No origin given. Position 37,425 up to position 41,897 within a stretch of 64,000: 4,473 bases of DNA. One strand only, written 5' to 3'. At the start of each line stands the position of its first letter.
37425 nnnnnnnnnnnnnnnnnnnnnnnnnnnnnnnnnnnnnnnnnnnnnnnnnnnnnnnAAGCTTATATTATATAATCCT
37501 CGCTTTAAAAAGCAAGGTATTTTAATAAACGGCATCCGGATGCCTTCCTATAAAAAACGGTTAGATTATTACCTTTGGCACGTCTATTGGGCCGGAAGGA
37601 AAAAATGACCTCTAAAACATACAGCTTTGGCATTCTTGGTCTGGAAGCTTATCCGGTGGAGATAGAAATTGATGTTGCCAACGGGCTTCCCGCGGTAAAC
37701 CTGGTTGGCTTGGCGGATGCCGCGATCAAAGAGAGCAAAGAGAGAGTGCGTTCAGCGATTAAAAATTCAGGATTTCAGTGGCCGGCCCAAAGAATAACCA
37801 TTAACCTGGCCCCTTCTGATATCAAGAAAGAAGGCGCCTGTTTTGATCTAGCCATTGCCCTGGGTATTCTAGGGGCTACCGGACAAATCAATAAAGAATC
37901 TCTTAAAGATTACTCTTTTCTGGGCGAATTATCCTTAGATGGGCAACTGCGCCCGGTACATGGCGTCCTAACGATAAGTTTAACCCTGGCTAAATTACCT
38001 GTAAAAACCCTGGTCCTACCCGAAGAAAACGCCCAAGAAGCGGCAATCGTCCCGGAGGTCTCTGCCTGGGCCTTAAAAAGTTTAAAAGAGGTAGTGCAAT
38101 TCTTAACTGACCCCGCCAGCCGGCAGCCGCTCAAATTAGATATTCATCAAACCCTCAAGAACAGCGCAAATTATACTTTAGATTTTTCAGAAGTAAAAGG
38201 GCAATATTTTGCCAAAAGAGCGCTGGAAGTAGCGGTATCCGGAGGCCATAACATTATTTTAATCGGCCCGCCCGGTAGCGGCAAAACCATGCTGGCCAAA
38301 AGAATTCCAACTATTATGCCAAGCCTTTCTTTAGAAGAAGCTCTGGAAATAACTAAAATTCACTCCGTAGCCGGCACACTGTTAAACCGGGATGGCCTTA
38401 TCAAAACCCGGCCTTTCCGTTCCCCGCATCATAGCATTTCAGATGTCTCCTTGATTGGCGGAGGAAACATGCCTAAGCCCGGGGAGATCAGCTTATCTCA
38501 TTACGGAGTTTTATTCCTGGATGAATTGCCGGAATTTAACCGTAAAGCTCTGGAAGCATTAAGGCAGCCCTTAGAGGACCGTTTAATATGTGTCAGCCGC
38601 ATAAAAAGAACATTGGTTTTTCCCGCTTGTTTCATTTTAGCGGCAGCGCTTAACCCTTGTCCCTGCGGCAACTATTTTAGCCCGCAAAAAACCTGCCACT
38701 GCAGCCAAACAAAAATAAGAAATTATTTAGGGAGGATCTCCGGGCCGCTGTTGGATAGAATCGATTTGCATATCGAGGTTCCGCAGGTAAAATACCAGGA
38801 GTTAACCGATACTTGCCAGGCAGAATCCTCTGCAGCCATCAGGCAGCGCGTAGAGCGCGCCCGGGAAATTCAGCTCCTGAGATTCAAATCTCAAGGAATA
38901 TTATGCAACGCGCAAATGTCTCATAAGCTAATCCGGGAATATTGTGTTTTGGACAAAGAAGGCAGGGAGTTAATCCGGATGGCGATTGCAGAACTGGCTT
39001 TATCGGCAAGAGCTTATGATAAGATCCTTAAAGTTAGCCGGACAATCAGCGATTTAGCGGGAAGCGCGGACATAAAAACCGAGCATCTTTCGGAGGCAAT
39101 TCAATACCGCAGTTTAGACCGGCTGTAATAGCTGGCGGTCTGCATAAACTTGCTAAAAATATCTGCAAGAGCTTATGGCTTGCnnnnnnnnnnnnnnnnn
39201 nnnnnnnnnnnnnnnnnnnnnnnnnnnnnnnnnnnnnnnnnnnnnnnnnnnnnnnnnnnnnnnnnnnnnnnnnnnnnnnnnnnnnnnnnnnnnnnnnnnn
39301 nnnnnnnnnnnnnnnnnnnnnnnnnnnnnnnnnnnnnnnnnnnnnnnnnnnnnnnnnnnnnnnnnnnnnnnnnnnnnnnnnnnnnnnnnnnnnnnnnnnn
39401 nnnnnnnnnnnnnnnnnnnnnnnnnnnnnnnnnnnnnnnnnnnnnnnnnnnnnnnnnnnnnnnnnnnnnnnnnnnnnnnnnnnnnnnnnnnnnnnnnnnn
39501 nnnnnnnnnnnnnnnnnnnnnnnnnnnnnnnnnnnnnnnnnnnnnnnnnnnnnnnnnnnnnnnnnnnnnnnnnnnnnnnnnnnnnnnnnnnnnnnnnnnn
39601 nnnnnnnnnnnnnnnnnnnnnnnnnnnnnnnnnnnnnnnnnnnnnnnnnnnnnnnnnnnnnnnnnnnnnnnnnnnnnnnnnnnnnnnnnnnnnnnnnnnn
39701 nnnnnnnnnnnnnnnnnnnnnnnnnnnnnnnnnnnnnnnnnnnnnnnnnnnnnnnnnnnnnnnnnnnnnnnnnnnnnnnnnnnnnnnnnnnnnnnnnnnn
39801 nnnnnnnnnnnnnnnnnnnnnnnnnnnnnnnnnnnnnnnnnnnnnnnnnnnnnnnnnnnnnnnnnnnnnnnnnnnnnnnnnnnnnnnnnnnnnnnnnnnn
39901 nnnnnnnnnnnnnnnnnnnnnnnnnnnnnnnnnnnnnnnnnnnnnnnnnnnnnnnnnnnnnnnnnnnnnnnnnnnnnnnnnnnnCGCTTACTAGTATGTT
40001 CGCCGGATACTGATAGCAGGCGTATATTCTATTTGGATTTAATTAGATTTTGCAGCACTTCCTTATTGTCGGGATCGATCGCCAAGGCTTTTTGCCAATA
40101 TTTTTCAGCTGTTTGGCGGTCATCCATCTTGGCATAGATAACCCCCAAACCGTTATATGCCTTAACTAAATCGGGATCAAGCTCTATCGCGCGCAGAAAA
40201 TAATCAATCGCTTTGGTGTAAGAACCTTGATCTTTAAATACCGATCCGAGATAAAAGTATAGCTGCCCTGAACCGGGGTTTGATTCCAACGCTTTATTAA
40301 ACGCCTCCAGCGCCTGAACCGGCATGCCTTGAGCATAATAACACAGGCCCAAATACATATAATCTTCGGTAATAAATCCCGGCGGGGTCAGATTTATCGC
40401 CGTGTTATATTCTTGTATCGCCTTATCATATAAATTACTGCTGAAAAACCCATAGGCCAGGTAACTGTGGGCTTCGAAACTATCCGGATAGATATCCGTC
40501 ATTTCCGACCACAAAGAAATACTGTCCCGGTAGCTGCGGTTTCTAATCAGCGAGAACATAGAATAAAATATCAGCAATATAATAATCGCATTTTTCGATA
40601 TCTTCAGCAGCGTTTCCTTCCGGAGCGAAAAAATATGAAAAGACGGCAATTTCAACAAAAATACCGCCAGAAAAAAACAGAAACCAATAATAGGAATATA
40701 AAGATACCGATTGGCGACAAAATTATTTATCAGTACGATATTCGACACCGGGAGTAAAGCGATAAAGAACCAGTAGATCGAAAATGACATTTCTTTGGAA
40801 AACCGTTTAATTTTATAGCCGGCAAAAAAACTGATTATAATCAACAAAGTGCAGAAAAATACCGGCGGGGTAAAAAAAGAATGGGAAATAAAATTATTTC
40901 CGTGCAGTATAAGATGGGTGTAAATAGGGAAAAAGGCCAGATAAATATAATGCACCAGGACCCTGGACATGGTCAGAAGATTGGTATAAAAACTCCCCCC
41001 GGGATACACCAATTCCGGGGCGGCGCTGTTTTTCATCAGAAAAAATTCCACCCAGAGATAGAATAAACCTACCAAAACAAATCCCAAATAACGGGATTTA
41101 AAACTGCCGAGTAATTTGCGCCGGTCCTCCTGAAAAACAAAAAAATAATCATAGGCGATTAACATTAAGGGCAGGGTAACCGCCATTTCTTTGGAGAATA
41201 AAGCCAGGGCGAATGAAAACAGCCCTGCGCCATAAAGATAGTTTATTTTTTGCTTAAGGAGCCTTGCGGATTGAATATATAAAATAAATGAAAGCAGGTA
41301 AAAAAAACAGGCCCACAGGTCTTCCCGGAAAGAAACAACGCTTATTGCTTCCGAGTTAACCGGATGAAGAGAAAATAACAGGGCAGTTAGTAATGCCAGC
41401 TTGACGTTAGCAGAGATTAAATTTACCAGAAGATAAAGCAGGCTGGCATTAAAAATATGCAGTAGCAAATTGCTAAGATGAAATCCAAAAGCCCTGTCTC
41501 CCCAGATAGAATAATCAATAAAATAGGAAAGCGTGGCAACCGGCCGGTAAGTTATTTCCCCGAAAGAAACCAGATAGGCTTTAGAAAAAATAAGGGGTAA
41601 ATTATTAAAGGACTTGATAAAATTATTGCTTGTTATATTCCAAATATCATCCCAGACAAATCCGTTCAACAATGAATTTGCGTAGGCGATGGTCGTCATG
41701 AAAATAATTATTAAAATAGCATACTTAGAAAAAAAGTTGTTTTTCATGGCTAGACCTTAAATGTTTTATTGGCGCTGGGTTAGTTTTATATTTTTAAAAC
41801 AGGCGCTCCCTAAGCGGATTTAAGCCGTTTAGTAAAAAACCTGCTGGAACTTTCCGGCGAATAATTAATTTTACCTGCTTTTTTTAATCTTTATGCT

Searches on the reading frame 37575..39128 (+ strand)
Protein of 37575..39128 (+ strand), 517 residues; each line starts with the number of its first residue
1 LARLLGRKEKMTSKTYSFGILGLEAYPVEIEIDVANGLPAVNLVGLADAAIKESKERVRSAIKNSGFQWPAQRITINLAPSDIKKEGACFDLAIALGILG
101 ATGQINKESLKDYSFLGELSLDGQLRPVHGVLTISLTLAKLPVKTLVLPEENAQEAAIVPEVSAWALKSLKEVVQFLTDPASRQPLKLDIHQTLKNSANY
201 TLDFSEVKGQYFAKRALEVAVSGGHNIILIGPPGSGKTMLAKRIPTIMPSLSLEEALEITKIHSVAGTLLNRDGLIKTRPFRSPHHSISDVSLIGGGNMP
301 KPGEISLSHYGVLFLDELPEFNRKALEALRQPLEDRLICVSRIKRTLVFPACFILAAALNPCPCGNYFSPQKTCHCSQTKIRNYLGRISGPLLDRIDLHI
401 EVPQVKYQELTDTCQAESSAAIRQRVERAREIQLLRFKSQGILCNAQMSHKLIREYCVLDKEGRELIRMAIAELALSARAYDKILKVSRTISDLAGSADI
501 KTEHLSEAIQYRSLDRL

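Call 7: search_protein_families(library=pfam, proteins=[window:37575-39128:+], max_evalue=0.001)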
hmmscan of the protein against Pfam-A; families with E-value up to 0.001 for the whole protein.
window:37575-39128:+ (517 aa): 7 families
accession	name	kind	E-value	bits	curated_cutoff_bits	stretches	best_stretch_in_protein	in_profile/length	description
PF01078.27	Mg_chelatase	-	4.5e-92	307.5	20.3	1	203-409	1-206/207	Magnesium chelatase, subunit ChlI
PF13541.12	ChlI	-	2e-47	160.5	27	1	30-152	1-121/121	Subunit ChlI of Mg-chelatase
PF13335.12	Mg_chelatase_C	-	1.5e-33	115.7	26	1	417-512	2-94/94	Magnesium chelatase, subunit ChlI C-terminal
PF07728.20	AAA_5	-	1e-06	29.2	22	1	226-363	1-125/139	AAA domain (dynein-related subfamily)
PF05362.19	Lon_C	-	2e-06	28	21.1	1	30-163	45-183/205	Lon protease (S16) C-terminal proteolytic domain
PF00493.29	MCM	-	3.7e-05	23.4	23.3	0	301-398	113-200/224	MCM P-loop domain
PF00004.35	AAA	-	0.00014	22.7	21.2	0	227-246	1-20/131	ATPase family associated with various cellular activities (AAA)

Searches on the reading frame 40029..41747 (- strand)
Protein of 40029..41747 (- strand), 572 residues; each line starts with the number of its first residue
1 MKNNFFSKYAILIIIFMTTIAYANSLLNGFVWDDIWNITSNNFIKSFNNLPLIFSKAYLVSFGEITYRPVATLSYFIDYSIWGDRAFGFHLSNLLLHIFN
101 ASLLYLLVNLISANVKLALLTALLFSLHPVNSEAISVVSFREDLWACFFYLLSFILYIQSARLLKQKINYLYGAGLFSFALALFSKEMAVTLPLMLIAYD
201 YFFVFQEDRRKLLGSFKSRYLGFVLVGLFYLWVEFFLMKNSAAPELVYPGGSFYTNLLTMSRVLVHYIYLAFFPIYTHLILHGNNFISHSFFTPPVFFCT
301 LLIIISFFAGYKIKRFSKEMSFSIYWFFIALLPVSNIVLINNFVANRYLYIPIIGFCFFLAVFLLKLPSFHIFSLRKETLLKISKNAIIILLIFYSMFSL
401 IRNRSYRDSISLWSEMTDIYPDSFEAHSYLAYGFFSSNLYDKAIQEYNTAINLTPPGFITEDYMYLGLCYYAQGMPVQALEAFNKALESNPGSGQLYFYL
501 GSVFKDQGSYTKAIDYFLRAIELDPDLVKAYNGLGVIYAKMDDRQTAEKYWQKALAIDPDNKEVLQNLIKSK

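Call 7: search_protein_families(library=pfam, proteins=[window:40029-41747:-], max_evalue=0.001)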
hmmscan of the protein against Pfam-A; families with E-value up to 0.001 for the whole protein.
window:40029-41747:- (572 aa): 16 families
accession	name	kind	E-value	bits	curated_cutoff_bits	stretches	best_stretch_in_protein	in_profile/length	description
PF07719.23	TPR_2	-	6.1e-31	104.4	27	3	529-561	2-34/34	Tetratricopeptide repeat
PF00515.34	TPR_1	-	2.2e-30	103.7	27.8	3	528-561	1-34/34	Tetratricopeptide repeat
PF13414.12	TPR_11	-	1.1e-19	70.3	26.8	1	501-541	1-41/42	TPR repeat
PF13181.12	TPR_8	-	2.8e-18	64.9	25.7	2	495-526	2-33/34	Tetratricopeptide repeat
PF13432.12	TPR_16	-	1.7e-16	60.8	32.7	2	470-526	7-63/65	Tetratricopeptide repeat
PF13428.12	TPR_14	-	2.1e-16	59.2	23.5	0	463-501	4-42/44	Tetratricopeptide repeat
PF13431.12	TPR_17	-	1.5e-15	56.6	24.4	1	516-548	1-33/34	Tetratricopeptide repeat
PF13424.12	TPR_12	-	2e-13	50.7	30.1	1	465-524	8-75/77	Tetratricopeptide repeat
PF14559.12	TPR_19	-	5.4e-12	46.3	25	2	506-564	3-61/68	Tetratricopeptide repeat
PF13174.12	TPR_6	-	5.1e-11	42.9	26.3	1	464-493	4-33/33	Tetratricopeptide repeat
PF23914.1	TPR_CcmH_CycH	-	3.1e-09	37.3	42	1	462-561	52-154/158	Cytochrome c-type biogenesis protein H TPR domain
PF13176.12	TPR_7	-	2.5e-08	33.8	27.9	0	530-563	1-34/36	Tetratricopeptide repeat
PF12895.13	ANAPC3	-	7e-07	29.9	27.2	1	461-519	24-81/82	Anaphase-promoting complex, cyclosome, subunit 3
PF13371.12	TPR_9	-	4.3e-06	27.1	35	0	507-563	8-64/73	Tetratricopeptide repeat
PF13374.12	TPR_10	-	1.7e-05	25.1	27.5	0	530-557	4-31/42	Tetratricopeptide repeat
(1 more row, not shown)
